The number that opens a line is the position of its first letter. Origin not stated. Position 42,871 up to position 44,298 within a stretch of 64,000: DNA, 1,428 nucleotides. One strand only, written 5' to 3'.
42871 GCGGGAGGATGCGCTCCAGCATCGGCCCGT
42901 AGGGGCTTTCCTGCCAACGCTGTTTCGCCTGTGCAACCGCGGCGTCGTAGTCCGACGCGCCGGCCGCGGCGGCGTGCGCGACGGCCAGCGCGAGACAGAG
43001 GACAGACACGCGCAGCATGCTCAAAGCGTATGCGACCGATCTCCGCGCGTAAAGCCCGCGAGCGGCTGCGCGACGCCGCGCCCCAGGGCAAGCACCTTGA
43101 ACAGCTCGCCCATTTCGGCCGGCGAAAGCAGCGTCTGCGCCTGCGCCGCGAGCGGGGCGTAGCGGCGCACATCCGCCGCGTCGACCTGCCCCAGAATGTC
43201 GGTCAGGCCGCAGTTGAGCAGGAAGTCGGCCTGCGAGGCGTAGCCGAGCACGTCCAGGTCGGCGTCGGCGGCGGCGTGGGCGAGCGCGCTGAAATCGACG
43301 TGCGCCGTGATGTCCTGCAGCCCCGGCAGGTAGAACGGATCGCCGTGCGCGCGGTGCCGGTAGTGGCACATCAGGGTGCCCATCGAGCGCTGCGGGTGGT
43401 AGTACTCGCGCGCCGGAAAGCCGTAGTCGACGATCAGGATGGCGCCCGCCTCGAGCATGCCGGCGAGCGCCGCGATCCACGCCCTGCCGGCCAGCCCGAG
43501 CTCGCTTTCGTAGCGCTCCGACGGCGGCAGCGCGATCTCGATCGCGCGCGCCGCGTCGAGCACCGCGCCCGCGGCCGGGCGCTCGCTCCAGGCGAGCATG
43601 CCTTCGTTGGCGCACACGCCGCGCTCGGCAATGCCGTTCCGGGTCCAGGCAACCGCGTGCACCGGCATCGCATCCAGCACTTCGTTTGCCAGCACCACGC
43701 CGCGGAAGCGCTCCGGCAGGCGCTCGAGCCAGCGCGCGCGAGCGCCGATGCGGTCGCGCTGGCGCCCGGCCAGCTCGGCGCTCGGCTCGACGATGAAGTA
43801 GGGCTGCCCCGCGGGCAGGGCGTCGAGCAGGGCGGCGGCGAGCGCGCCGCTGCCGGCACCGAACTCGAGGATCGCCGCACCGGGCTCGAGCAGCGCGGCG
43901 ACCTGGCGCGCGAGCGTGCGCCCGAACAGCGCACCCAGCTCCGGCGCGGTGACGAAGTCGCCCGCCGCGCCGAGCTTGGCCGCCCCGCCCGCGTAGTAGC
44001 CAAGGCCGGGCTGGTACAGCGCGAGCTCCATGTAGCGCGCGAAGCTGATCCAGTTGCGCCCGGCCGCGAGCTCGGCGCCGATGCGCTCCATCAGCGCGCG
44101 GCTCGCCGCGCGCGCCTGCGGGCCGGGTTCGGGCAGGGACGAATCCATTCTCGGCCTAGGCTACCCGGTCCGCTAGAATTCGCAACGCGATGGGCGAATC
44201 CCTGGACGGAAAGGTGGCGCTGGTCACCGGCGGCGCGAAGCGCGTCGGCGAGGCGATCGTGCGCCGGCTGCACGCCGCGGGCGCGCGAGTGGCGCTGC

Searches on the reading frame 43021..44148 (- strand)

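Call 53: search_protein_families(library=pfam, max_evalue=0.001, proteins=[window:43021-44148:-])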
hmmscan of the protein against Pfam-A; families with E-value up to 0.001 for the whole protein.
window:43021-44148:- (375 aa): 2 families
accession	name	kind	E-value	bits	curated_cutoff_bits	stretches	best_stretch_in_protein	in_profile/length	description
PF02636.23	Methyltransf_28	-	9.9e-58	195.9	23.3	1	76-303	3-248/249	Putative S-adenosyl-L-methionine-dependent methyltransferase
PF13489.12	Methyltransf_23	-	0.00059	20.1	27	0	79-162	9-95/164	Methyltransferase domain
